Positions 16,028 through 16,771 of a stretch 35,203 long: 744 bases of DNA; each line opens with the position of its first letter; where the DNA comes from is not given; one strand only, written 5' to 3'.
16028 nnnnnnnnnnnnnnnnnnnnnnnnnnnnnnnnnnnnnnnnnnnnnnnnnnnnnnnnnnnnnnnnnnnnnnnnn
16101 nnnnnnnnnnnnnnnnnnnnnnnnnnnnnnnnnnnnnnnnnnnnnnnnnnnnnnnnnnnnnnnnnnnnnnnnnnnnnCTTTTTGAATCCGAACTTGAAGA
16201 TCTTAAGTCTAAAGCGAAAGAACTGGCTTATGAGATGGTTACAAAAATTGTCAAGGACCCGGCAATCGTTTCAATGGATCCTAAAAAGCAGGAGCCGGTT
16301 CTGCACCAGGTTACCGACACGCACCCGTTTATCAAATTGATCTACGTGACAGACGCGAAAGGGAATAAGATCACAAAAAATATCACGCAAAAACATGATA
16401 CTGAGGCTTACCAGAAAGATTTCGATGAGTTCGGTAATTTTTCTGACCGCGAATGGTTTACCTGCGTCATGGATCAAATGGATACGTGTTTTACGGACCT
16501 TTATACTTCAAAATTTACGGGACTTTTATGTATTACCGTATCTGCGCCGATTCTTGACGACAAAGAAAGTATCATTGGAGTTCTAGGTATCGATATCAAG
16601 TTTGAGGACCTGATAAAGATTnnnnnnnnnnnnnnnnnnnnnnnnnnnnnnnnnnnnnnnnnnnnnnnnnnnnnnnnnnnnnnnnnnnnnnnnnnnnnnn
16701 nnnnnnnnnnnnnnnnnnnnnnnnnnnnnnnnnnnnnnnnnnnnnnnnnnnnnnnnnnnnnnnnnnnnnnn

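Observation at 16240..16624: Cytoplasmic HMGL-family (Re-citrate-synthase-like) enzyme carrying a C-terminal Cache/PDC-like ligand-binding domain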

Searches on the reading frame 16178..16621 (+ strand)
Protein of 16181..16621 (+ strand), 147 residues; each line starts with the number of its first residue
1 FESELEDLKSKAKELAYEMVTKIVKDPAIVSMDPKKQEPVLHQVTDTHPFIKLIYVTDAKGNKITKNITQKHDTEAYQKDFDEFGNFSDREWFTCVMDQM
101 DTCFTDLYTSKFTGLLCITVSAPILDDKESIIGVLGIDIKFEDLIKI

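Call 6: search_protein_families(library=pfam, proteins=[window:16181-16621:+], max_evalue=10)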
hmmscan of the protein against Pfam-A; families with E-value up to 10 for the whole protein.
window:16181-16621:+ (147 aa): 8 families
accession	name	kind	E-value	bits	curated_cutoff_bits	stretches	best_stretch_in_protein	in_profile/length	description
PF22673.2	MCP-like_PDC_1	-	3.6e-15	56.8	27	1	39-145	3-112/113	Methyl-accepting chemotaxis protein-like, first PDC sensor domain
PF02743.24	dCache_1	-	1.3e-12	48.2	45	1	31-144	44-155/240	Cache domain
PF10388.15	YkuI_C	-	0.0023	18.2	26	1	34-128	51-148/166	EAL-domain associated signalling protein domain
PF17203.10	sCache_3_2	-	0.011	16.2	28.4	1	6-69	8-71/140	Single cache domain 3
PF01706.21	FliG_C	-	0.08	13.7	23.3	1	6-89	1-83/108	FliG C-terminal domain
PF17201.10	Cache_3-Cache_2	-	0.11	12.2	27.7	1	114-145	157-188/299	Cache 3/Cache 2 fusion domain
PF08348.17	PAS_6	-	0.12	12.7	27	1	119-145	84-110/115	YheO-like PAS domain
PF10925.13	DUF2680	-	0.4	11.3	25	0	3-25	7-29/57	Protein of unknown function (DUF2680)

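Call 7: search_protein_families(library=ncbifam, proteins=[window:16181-16621:+], max_evalue=10)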
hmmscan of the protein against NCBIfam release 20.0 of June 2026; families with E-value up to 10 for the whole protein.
window:16181-16621:+ (147 aa): 1 family
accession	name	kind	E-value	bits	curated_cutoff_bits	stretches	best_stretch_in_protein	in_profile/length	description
NF053867.1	SprKinKinDBac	equivalog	0.00015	20.3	775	1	32-143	78-178/500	sporulation kinase KinD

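Call 10: search_solved_structures(query=window:16181-16621:+, max_evalue=10, show_alignments=2)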
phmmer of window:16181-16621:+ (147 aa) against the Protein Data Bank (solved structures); distinct sequences matched with E-value up to 10: 9.
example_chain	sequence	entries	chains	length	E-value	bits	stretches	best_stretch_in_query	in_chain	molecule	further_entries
4jgo_A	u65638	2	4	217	2e-06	31.3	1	32-141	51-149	Sporulation kinase D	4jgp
4jgq_A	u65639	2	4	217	1.3e-05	28.6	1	32-141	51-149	Sporulation kinase D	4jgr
6f9g_A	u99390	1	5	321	0.0028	21.1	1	89-144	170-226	Methyl-accepting chemotaxis protein McpU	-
2bas_A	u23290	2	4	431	0.017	18.5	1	42-127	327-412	YkuI protein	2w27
4xmq_A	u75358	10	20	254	0.025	18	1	75-144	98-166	Putative methyl-accepting chemotaxis signal transduction protein | Methyl-accepting chemotaxis protein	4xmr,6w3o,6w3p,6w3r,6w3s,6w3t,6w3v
6fu4_A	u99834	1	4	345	0.058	16.8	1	90-144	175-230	Probable chemotaxis transducer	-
9kp3_A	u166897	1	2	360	0.063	16.7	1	90-144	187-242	Chemotaxis transducer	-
6tvh_A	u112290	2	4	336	0.52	13.7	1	8-85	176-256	Predicted protein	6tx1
8iu8_A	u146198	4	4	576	1.1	12.6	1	22-84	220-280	Candidate dextranase Glycoside hydrolase family 66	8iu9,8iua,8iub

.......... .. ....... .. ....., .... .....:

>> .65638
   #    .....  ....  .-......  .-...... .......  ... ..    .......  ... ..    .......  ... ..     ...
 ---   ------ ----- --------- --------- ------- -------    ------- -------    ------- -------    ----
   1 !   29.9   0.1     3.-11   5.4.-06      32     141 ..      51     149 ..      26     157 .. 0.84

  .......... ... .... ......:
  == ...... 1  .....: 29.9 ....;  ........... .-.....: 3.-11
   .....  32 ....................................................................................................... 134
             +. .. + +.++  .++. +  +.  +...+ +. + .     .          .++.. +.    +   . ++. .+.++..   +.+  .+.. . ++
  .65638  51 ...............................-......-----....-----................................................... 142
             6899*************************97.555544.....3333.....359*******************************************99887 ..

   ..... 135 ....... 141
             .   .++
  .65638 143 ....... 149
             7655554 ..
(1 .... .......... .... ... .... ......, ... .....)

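Call 31: search_solved_structures(query=A2, max_evalue=1, show_alignments=5)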
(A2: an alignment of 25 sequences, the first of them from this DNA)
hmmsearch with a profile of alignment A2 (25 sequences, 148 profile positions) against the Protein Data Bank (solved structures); distinct sequences matched with E-value up to 1: 24.
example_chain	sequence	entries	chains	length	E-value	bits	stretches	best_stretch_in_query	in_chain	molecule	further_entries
4xmq_A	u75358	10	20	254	6.6e-10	42.5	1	69-146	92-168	Putative methyl-accepting chemotaxis signal transduction protein | Methyl-accepting chemotaxis protein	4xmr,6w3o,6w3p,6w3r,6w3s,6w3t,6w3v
4jgo_A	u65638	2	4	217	8e-09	38.9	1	33-144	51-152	Sporulation kinase D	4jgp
4jgq_A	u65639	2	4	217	1.8e-07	34.6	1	33-144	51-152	Sporulation kinase D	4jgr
2bas_A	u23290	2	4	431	9.5e-07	32.2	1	30-127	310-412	YkuI protein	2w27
9koo_A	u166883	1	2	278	1.1e-05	28.8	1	89-146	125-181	Methyl-accepting chemotaxis protein PctA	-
5ltx_A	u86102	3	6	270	1.2e-05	28.7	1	89-146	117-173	Chemotaxis protein | Methyl-accepting chemotaxis protein PctA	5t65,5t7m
7w0w_A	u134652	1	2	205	1.6e-05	28.2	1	83-147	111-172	Methyl-accepting chemotaxis protein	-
6iop_A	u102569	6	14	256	0.00069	22.9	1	86-146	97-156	Methyl-accepting chemotaxis protein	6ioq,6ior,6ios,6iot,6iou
7k5n_A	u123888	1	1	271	0.0011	22.2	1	75-138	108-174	Sensor domain-containing diguanylate cyclase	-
5ltv_A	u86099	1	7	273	0.0021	21.4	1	77-145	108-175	Chemotactic transducer PctC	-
5lt9_A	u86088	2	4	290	0.004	20.4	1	86-147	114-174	Methyl-accepting chemotaxis protein PctB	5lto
5ave_A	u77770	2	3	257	0.024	17.9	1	90-145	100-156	Methyl-accepting chemotaxis (MCP) signaling domain protein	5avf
3c8c_A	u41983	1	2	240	0.025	17.9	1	90-145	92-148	Methyl-accepting chemotaxis protein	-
6iov_A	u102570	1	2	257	0.026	17.8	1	90-145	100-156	Methyl-accepting chemotaxis (MCP) signaling domain protein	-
4wy9_A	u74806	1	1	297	0.047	17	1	117-145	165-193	Putative MCP-type signal transduction protein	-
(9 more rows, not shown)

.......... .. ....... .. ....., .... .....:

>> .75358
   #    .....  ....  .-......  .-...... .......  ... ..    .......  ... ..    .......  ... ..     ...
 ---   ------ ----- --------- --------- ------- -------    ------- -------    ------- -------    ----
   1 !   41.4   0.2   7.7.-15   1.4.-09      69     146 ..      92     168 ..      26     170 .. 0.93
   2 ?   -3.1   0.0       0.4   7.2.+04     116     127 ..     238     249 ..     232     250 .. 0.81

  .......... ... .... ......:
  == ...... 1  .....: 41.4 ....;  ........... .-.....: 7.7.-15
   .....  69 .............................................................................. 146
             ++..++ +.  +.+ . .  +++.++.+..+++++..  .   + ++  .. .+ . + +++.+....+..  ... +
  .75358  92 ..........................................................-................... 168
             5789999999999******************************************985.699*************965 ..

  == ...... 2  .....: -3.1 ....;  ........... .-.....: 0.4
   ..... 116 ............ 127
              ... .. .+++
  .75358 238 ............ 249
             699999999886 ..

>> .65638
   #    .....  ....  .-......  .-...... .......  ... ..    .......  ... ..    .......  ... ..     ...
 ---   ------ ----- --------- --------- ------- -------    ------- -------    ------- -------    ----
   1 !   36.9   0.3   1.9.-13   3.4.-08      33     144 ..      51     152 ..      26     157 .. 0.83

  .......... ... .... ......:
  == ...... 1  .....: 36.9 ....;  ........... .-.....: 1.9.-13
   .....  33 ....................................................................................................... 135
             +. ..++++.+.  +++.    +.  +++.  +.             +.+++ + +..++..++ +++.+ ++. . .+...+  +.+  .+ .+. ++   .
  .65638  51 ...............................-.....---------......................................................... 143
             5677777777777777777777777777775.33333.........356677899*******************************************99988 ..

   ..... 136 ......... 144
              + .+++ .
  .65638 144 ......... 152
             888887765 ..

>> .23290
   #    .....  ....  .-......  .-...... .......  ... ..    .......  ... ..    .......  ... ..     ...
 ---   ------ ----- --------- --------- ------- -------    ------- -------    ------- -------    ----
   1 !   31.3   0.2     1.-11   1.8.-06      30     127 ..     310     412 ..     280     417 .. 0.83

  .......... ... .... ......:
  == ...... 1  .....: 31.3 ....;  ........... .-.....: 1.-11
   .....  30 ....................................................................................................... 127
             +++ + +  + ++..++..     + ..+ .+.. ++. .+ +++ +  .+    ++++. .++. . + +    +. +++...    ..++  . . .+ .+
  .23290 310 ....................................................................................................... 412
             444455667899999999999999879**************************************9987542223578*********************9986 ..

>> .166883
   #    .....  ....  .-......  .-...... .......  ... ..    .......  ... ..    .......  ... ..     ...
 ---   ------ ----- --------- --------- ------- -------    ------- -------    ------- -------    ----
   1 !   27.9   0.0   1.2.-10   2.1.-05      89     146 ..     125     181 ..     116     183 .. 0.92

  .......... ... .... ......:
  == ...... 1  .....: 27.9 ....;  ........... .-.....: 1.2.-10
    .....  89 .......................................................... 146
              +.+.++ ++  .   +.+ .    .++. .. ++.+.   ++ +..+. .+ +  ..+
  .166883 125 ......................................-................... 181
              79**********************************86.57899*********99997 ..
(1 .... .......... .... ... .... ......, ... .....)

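Call 46: predict_structure(alignment_id=A3)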
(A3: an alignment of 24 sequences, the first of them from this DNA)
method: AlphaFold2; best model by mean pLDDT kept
length: 148 residues; sequences in the alignment: 24
mean_pLDDT: 90.7   pTM: 0.86
mean pLDDT of the five models: 90.7, 90.1, 89.7, 88.7, 85.7
residues with pLDDT >= 90: 103; 70-90: 40; 50-70: 5; < 50: 0
segments of 3 or more residues with pLDDT < 50: none
pLDDT, mean of each block of 10 residues (from residue 1): 74 90 96 97 94 95 95 83 85 95 93 90 96 96 77
secondary structure, 60 per line:
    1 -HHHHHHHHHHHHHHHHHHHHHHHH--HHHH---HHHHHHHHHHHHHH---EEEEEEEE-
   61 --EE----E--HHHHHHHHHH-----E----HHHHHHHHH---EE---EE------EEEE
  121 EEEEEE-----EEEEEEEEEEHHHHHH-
elements in order: H2-25 H28-31 H35-48 E52-59 H72-81 H92-100 E117-126 E132-141 H142-147

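Call 49: fold_search(model_id=the predicted structure, library=pdb)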
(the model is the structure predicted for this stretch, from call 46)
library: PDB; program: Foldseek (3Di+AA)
matches with E <= 10: 1191; with E <= 0.001: 119
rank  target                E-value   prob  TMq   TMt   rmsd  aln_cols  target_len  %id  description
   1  4jgq_A                1.0e-09  1.00  0.64  0.49   4.1       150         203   21  The crystal structure of sporulation kinase D mutant sensor domain, r131a, from Bacillus subtilis subsp in co-crystall (released 2013-05-15)
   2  4jgr_B                1.3e-09  1.00  0.64  0.48   3.9       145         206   22  The crystal structure of sporulation kinase D mutant sensor domain, R131A, from Bacillus subtilis subsp at 2.4A resolu (released 2013-05-15)
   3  4jgo_A                1.6e-09  1.00  0.63  0.48   4.2       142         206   22  The crystal structure of sporulation kinase d sensor domain from Bacillus subtilis subsp. (released 2013-05-15)
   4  4jgr_A                2.1e-09  1.00  0.65  0.49   3.0       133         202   23  The crystal structure of sporulation kinase D mutant sensor domain, R131A, from Bacillus subtilis subsp at 2.4A resolu (released 2013-05-15)
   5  4jgp_B                2.2e-09  1.00  0.62  0.47   4.4       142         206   21  The crystal structure of sporulation kinase D sensor domain from Bacillus subtilis subsp in complex with pyruvate at 2 (released 2013-05-15)
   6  4jgq_B                3.3e-09  1.00  0.64  0.49   3.9       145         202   22  The crystal structure of sporulation kinase D mutant sensor domain, r131a, from Bacillus subtilis subsp in co-crystall (released 2013-05-15)
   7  4jgo_B                3.5e-09  1.00  0.63  0.47   4.2       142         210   22  The crystal structure of sporulation kinase d sensor domain from Bacillus subtilis subsp. (released 2013-05-15)
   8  2bas_B                3.2e-07  1.00  0.60  0.25   4.5       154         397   21  Crystal Structure of the Bacillus subtilis YkuI Protein, with an EAL Domain. (released 2005-11-29)
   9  2bas_A                6.5e-07  1.00  0.60  0.25   4.7       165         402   21  Crystal Structure of the Bacillus subtilis YkuI Protein, with an EAL Domain. (released 2005-11-29)
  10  6w3r_A                1.4e-06  1.00  0.65  0.42   6.1       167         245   18  Crystal structure of ligand-binding domain of Campylobacter jejuni chemoreceptor Tlp3 in complex with 3-methylisoleuci (released 2020-05-20)
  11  6w3o_A                2.3e-06  1.00  0.66  0.42   5.9       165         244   19  Crystal structure of ligand-binding domain of Campylobacter jejuni chemoreceptor Tlp3 in complex with 4-methylisoleuci (released 2020-05-20)
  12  2w27_B                2.5e-06  1.00  0.60  0.25   4.5       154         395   23  CRYSTAL STRUCTURE OF THE BACILLUS SUBTILIS YKUI PROTEIN, WITH AN EAL DOMAIN, IN COMPLEX WITH SUBSTRATE C-DI-GMP AND CA (released 2009-02-24)
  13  2w27_A                2.5e-06  1.00  0.61  0.26   4.4       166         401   22  CRYSTAL STRUCTURE OF THE BACILLUS SUBTILIS YKUI PROTEIN, WITH AN EAL DOMAIN, IN COMPLEX WITH SUBSTRATE C-DI-GMP AND CA (released 2009-02-24)
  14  6w3s_A                3.0e-06  1.00  0.66  0.42   6.1       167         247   20  Crystal structure of ligand-binding domain of Campylobacter jejuni chemoreceptor Tlp3 in complex with L-leucine (released 2020-05-20)
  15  4xmr_A                3.4e-06  1.00  0.66  0.42   5.9       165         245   19  Crystal structure of the sensory domain of the Campylobacter jejuni chemoreceptor Tlp3 (CcmL) with isoleucine bound. (released 2015-11-04)
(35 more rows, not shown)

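Call 56: find_related_loci(query=A3, collection=genome_contigs, flank=6000)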
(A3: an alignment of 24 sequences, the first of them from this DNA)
Query A3 (148 aa) in genome_contigs; peptide patterns used: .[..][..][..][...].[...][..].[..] (x = any residue, [..] = any of these).
558 stretches matched a pattern; 497 encode a relative of the query (tblastn E <= 1e-3); the best 80 are kept; 80 distinct loci.
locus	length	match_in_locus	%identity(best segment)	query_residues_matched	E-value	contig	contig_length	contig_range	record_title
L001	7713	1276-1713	64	1-146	2e-61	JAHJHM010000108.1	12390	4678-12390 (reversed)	MAG: Candidatus Omnitrophota bacterium isolate Modern_marine_planktonic.mb.3 Modern_marine_plank.mb.3_k141_320551, whole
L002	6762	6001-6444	62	1-148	3e-60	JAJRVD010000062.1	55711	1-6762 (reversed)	MAG: Candidatus Omnitrophota bacterium isolate Dive96_bin10.280 k141_2903334, whole genome shotgun sequence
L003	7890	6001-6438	64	1-146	4e-60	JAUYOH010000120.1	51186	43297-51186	MAG: Candidatus Omnitrophota bacterium isolate C4_maxbin.042 C4_k141_227149, whole genome shotgun sequence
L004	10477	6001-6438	64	1-146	7e-58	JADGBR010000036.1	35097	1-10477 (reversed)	MAG: Candidatus Omnitrophota bacterium isolate nW3bin14 nW3_bin14_NODE_36_length_35097_cov_5.271947, whole genome shotgu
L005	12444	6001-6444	58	1-148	3e-56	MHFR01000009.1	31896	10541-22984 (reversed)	MAG: Omnitrophica bacterium RIFCSPLOWO2_12_FULL_44_17 rifcsplowo2_12_scaffold_1233, whole genome shotgun sequence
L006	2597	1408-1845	62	1-146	4e-53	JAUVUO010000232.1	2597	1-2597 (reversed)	MAG: Candidatus Omnitrophota bacterium isolate CSMAG_794 CSMAG_794_k127_9655056_length_2597_cov_16.0073, whole genome sh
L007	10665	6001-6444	47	1-148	8e-46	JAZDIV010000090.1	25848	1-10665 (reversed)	MAG: PVC group bacterium isolate MEGAHIT-group-0.426 k141_3724717, whole genome shotgun sequence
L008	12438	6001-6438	51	2-148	3e-44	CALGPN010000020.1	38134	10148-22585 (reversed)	MAG: uncultured Desulfosoma sp. isolate N1_Bin_METABAT__187_1 genome assembly, contig: c_000003502188, whole genome shot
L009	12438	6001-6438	50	2-148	8e-44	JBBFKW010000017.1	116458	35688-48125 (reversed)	MAG: Desulfosoma sp. isolate Uz-U4-09 NODE_228_length_116458_cov_29.681116, whole genome shotgun sequence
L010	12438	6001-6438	51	2-148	3e-43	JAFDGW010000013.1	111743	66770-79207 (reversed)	MAG: Deltaproteobacteria bacterium isolate Meg22_1012_Bin_341 Meg22_1012_Bin_341_scaffold_896, whole genome shotgun sequ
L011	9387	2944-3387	47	1-148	3e-43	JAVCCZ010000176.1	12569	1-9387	MAG: Candidatus Erginobacter occultus isolate MAG_3300035698_653 Ga0374944_466286, whole genome shotgun sequence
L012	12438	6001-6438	51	2-148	2e-43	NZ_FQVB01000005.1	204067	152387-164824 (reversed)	Desulfacinum infernum DSM 9756, whole genome shotgun sequence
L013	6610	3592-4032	49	1-148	5e-43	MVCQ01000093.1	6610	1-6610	MAG: Candidatus Latescibacteria bacterium 4484_107 ex4484_107_scaffold_14392, whole genome shotgun sequence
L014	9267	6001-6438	49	2-148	1e-42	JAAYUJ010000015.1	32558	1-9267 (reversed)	MAG: Deltaproteobacteria bacterium isolate AS27yjCOA_149 1887_AS27, whole genome shotgun sequence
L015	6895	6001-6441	45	1-148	7e-43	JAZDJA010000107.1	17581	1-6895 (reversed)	MAG: Candidatus Latescibacterota bacterium isolate MEGAHIT-group-0.443 k141_1244506, whole genome shotgun sequence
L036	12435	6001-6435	51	2-147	3e-41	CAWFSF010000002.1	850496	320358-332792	MAG: Nitrospirota bacterium isolate MFD00905.bin.2.216 genome assembly, contig: contig_17522, whole genome shotgun seque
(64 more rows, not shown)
